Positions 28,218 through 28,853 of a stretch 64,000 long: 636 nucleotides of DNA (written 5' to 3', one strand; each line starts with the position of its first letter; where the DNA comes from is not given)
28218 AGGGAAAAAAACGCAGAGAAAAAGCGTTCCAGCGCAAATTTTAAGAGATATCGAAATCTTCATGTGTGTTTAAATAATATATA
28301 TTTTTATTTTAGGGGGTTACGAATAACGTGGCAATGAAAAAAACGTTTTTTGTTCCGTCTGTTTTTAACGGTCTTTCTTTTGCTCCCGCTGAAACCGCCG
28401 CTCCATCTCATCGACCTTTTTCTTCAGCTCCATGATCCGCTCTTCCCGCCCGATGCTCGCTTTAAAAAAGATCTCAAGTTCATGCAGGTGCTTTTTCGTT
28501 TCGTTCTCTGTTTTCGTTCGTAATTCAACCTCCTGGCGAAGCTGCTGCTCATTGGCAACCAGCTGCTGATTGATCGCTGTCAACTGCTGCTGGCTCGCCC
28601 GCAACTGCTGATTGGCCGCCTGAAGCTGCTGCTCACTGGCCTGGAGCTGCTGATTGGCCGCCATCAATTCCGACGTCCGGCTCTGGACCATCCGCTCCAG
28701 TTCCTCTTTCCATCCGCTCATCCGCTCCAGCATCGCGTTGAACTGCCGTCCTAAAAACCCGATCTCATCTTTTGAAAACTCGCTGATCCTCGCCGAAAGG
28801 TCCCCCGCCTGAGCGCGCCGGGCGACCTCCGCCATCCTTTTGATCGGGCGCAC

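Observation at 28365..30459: cheD overlaps a Cache-HAMP protein whose only output is an array of CheD/CheR-consensus glutamine heptads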

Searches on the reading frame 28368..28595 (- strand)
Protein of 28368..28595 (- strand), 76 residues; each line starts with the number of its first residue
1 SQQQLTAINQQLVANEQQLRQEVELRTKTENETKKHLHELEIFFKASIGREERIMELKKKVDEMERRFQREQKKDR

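Call 20: find_related_loci(query=A1, collection=genome_contigs, flank=6000)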
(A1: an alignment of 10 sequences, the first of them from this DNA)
Query A1 (62 aa) in genome_contigs; peptide patterns used: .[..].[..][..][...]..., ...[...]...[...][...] (x = any residue, [..] = any of these).
346 stretches matched a pattern; 83 encode a relative of the query (tblastn E <= 1e-3); the best 80 are kept; 79 distinct loci.
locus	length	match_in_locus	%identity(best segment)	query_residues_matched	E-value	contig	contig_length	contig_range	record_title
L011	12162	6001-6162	63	1-54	3e-17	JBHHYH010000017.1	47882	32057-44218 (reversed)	MAG: Candidatus Scalinduaceae bacterium isolate Maj_2_bin.64 NODE_227_length_47882_cov_31.616848, whole genome shotgun s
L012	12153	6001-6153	63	1-51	3e-15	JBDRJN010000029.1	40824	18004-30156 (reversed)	MAG: Candidatus Omnitrophota bacterium isolate MEGAHIT-group-1.657 k141_3431948, whole genome shotgun sequence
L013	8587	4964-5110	59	3-51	1e-14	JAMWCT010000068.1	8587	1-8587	MAG: Candidatus Omnitrophota bacterium isolate QZM4_2.bins.51.Tibet NODE_33918_length_8587_cov_1.682861, whole genome sh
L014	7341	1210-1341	68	12-55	1e-14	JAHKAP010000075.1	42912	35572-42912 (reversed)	MAG: Candidatus Omnitrophota bacterium isolate Undefined_mixed_planktonic.mb.47 Undefined_mixed_pl.mb.47_k141_1339175, w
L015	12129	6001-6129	60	14-56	4e-13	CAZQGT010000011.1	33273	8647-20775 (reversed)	MAG TPA_asm: uncultured Planctomycetales bacterium isolate SRP178699_co1_559 genome assembly, contig: NODE_1346_length_3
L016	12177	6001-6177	52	1-62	3e-13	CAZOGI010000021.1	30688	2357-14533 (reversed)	MAG TPA_asm: uncultured Planctomycetales bacterium isolate binchicken_co115_127 genome assembly, contig: NODE_2491_lengt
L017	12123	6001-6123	63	15-55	8e-13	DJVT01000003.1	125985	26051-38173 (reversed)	MAG TPA_asm: Candidatus Omnitrophica bacterium UBA6249 UBA6249_contig_11539, whole genome shotgun sequence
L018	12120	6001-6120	63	15-54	1e-12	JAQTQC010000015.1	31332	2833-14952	MAG: Candidatus Omnitrophota bacterium isolate STB_130 NODE_3029_length_31332_cov_14.505496_Sandtown_B, whole genome sho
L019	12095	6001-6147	51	1-49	2e-12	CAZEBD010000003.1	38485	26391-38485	MAG TPA_asm: uncultured Planctomycetales bacterium isolate SRP192927_co7_238 genome assembly, contig: NODE_1559_length_3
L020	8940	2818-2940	61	12-52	2e-12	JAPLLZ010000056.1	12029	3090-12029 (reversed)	MAG: Candidatus Omnitrophota bacterium isolate LacPavin_0419_WC90_MAG_39_8 LacPavin_0419_WC90_scaffold_118756, whole gen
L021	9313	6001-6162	46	4-57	2e-12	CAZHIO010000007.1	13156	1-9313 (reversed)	MAG TPA_asm: uncultured Planctomycetia bacterium isolate SRP178699_co1_494 genome assembly, contig: NODE_6289_length_131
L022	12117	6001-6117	64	15-53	3e-12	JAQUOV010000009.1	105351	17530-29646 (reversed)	MAG: Candidatus Omnitrophota bacterium isolate STD1_209 NODE_387_length_105351_cov_10.035467_Sandtown_D1, whole genome s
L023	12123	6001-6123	61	14-54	2e-12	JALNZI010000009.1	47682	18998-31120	MAG: Candidatus Omnitrophota bacterium isolate SO_2017_LW1 bin 10 NODE_426_length_47682_cov_1.235517_LW64-88_2017, whole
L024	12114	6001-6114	66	14-51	3e-12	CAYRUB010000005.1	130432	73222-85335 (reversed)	MAG TPA_asm: uncultured Planctomycetales bacterium isolate binchicken_co220_28 genome assembly, contig: NODE_37_length_1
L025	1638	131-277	54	5-54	5e-12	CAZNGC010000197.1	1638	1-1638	MAG TPA_asm: uncultured Planctomycetales bacterium isolate SRP167436_co1_192 genome assembly, contig: NODE_128083_length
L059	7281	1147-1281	53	12-56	1e-9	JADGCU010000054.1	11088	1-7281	MAG: Candidatus Omnitrophota bacterium isolate nXXbin4 nXX_bin4_NODE_745_length_11088_cov_3.759177, whole genome shotgun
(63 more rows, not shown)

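Call 27: search_protein_representatives(alignment_id=A1)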
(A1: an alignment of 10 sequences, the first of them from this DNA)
Query: 10 sequences, 58 profile positions. Proteins with E-value up to 0.001 (for the whole library): 2404; up to 1e-10: 214; up to 1e-30: 0. The best 150 are listed.
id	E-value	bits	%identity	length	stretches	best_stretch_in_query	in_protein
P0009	4.9e-24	100.3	-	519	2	1-57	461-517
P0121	2.2e-23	98.2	-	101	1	1-57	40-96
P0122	7.0e-23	96.7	-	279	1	1-52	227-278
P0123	7.5e-23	96.6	-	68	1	1-57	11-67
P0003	2.6e-22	94.9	-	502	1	1-57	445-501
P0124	8.2e-22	93.2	-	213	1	2-56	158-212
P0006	1.0e-21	92.9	-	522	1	1-57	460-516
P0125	1.3e-21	92.6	-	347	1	1-57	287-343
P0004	1.7e-21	92.2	-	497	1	1-56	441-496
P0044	2.1e-21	91.9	-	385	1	1-55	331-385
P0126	3.1e-21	91.4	-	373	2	1-57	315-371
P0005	3.8e-21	91.1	-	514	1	1-57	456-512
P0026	8.1e-21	90.1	-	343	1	1-57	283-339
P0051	2.7e-19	85.2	-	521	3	6-57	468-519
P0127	5.9e-19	84.1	-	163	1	7-57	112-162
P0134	2.5e-16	75.7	-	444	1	1-53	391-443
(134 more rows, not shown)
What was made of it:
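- On Unnamed C-terminal '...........' tail family: The family has 2,404 representatives (call 27).
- The tail family has at least 2,404 clusters that end in the same way (call 27).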

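Call 32: find_encoding_contigs(protein=P0125, flank=5000, max_places=2)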
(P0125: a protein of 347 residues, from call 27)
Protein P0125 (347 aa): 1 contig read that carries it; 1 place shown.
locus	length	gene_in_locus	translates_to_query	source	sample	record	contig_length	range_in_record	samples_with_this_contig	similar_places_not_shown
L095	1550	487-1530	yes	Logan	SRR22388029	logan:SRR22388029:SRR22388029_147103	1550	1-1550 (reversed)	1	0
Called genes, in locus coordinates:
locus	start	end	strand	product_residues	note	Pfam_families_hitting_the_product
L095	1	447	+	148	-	?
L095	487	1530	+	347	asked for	PF13675:PilJ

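Call 33: find_encoding_contigs(protein=P0134, flank=5000, max_places=2)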
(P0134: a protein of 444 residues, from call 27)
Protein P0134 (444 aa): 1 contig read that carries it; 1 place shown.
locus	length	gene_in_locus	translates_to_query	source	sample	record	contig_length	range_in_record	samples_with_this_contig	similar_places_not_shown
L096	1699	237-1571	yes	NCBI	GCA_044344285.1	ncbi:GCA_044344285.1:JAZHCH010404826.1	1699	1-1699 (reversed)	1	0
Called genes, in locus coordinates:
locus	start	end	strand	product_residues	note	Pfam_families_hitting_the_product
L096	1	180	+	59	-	?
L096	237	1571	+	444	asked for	PF00497:SBP_bac_3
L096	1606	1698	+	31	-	?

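Call 34: find_encoding_contigs(protein=P0126, flank=5000, max_places=2)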
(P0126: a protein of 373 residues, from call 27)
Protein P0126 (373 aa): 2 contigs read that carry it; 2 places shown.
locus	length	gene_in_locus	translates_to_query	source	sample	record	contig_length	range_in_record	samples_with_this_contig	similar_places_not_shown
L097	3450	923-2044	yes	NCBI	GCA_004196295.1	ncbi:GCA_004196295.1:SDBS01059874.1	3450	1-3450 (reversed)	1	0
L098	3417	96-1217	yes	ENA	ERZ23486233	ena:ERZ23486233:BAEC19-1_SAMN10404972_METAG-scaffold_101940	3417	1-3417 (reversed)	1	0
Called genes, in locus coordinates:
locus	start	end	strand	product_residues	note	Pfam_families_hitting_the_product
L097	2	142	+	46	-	?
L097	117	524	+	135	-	PF00072:Response_reg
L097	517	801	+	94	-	PF07689:KaiB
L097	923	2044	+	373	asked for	PF00989:PAS, PF08448:PAS_4 (weak), PF13188:PAS_8 (weak), PF13426:PAS_9 (faint)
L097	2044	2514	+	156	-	PF03975:CheD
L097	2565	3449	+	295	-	?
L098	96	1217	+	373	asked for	PF00989:PAS, PF08448:PAS_4 (weak), PF13188:PAS_8 (weak), PF13426:PAS_9 (faint)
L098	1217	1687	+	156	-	PF03975:CheD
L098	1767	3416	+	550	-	?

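Call 47: search_protein_families(library=pfam, proteins=[L059:4557-6767:+, L013:4022-5137:+, L097:923-2044:+], max_evalue=0.001)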
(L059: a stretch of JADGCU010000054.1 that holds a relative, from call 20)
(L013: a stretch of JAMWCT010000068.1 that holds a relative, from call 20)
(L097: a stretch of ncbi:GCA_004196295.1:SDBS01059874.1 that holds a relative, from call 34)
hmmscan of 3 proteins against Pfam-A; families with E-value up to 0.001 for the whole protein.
L059:4557-6767:+ (737 aa): 7 families
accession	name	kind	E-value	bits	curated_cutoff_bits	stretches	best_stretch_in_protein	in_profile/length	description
PF13426.13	PAS_9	-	1.2e-36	125.5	27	2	221-324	2-103/103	PAS domain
PF00989.32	PAS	-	1.1e-31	109.5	22.6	4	211-322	2-113/113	PAS fold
PF08447.18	PAS_3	-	4.6e-27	94.5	25.6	1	605-686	5-88/89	PAS fold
PF08448.16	PAS_4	-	4.4e-26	91.7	23.1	3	343-450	1-110/110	PAS fold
PF13188.13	PAS_8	-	4.3e-22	77.6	21.8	3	453-513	1-53/65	PAS domain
PF03975.18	CheD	-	5.1e-16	59.2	25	1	72-165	8-105/108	CheD chemotactic sensory transduction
PF12860.13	PAS_7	-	8.4e-06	26.4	27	0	369-453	36-115/115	PAS fold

L013:4022-5137:+ (372 aa): 2 families
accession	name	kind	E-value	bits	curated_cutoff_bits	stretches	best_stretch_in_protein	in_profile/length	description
PF00672.30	HAMP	-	5.6e-14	52.6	25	1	216-266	2-52/53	HAMP domain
PF06785.16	UPF0242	-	0.0006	20.3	33.5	1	246-363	72-184/194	Uncharacterised protein family (UPF0242) N-terminus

L097:923-2044:+ (373 aa): 4 families
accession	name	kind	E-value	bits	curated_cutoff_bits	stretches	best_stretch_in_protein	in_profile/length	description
PF00989.32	PAS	-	1.4e-09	38.4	22.6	1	26-72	3-49/113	PAS fold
PF08448.16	PAS_4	-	7.6e-08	33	23.1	1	35-72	6-42/110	PAS fold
PF13188.13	PAS_8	-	4.6e-07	30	21.8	1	26-68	3-42/65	PAS domain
PF13426.13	PAS_9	-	1.3e-06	29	27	1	35-100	2-84/103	PAS domain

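Call 72: predict_structure(alignment_id=A4)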
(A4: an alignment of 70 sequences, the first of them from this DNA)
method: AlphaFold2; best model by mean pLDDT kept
length: 76 residues; sequences in the alignment: 70
mean_pLDDT: 96.6   pTM: 0.58
mean pLDDT of the five models: 96.6, 96.6, 96.4, 95.3, 95.2
residues with pLDDT >= 90: 73; 70-90: 3; 50-70: 0; < 50: 0
segments of 3 or more residues with pLDDT < 50: none
pLDDT, mean of each block of 10 residues (from residue 1): 93 97 98 99 98 98 97 90
secondary structure, 60 per line:
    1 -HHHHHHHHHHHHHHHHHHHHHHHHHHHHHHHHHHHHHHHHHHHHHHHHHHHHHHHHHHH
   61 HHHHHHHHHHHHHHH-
elements in order: H2-75
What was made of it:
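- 28368..28529 (-): Conserved C-terminal tail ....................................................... It is the inferred docking or output helix. AF2 with a 70-sequence alignment gives one continuous helix, pLDDT 96.6 (call 72).
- On Methyl-accepting chemotaxis protein (MCP): The last 76 residues with a 70-sequence alignment form a single continuous helix, pLDDT 96.6 (call 72).
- The C-terminus is one continuous helix (call 72).
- Tried and rejected: The 70-sequence alignment gave one confident helix (call 72), so no hairpin is claimed.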

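Call 75: search_protein_families(library=pfam, alignment_id=A5, max_evalue=0.00001)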
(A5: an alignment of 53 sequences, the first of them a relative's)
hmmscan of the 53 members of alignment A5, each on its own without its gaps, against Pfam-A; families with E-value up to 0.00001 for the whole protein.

A. member 1, L014:1357-3441:+ (695 aa): 4 families
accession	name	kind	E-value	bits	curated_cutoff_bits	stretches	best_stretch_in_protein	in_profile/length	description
PF02518.31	HATPase_c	-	1.3e-23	84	26.4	1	578-691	1-109/111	Histidine kinase-, DNA gyrase B-, and HSP90-like ATPase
PF02743.24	dCache_1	-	1.2e-12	48.3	45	1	92-246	20-183/240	Cache domain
PF00512.31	HisKA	-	3.7e-12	46.6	26.9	1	469-532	5-62/66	His Kinase A (phospho-acceptor) domain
PF00672.30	HAMP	-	1.9e-09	38.2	25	1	346-391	6-51/53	HAMP domain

B. families by the number of members that match (of 53 scanned): 44 families (the first 25 are shown)
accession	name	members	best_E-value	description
PF00512.31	HisKA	35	8.4e-15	His Kinase A (phospho-acceptor) domain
PF02518.31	HATPase_c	34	1.1e-29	Histidine kinase-, DNA gyrase B-, and HSP90-like ATPase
PF02743.24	dCache_1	29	1.3e-20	Cache domain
PF00672.30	HAMP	28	2.5e-14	HAMP domain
PF13426.13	PAS_9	15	6.4e-63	PAS domain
PF00989.32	PAS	12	8.7e-48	PAS fold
PF08448.16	PAS_4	12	8.6e-41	PAS fold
PF13188.13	PAS_8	9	9.1e-31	PAS domain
PF08447.18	PAS_3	7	3.8e-23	PAS fold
PF05228.19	CHASE4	4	2e-20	CHASE4 domain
PF01590.32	GAF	4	4.5e-11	GAF domain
PF12860.13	PAS_7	3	1.6e-09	PAS fold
PF13185.12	GAF_2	3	3.4e-07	GAF domain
PF01946.23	Thi4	1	5.4e-80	Thi4 family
PF03976.20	PPK2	1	1.9e-75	Polyphosphate kinase 2 (PPK2)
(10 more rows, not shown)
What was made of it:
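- The next gene is a HisKA/HATPase kinase in 35 of 53 cases (call 75).
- Tried and rejected: A Pfam scan of the downstream ORFs replaced it (call 75).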

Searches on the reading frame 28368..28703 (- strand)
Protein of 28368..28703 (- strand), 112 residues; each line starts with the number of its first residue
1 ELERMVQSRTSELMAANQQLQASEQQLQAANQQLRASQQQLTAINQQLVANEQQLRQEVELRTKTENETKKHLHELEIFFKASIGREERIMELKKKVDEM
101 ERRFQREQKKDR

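Call 26: search_solved_structures(query=window:28368-28703:-, max_evalue=10, show_alignments=2)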
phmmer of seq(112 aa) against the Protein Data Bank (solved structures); distinct sequences matched with E-value up to 10: 6.
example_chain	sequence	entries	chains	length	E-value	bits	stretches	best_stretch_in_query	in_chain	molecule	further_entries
6xy0_A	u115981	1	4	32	0.32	15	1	23-48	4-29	3-EK-4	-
9bqr_A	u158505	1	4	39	0.34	14.9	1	20-50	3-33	K6E/E8K Double Mutant of Cu-4SCC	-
9rgy_A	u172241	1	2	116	0.38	14.7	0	16-55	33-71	sc-apCC3-CW-0NTT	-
5d60_A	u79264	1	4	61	0.67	14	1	18-73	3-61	Putative transcription factor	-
5d5y_B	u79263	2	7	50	2.6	12.1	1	24-55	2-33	Putative transcription factor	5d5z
5c5b_B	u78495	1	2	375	8.4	10.5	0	13-50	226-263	DCC-interacting protein 13-beta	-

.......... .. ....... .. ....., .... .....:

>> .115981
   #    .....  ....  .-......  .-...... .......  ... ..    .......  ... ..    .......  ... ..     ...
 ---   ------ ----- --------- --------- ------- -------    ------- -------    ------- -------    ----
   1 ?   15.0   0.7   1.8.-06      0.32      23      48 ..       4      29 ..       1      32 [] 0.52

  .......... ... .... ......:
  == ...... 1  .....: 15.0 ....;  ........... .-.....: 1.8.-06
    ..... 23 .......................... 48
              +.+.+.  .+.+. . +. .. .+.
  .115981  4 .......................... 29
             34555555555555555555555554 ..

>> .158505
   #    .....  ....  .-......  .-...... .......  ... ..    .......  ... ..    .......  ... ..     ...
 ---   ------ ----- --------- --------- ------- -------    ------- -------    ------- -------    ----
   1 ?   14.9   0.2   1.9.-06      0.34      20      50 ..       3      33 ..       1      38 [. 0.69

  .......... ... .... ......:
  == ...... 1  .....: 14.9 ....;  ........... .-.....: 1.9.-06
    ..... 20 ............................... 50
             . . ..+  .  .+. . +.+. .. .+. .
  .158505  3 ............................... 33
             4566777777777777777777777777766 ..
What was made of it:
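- The sequence resembles designed coiled coils (call 26).
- Tried and rejected: PDB sequence search of the C-terminal 112 aa: only designed coiled coils at E > 0.3 (call 26).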
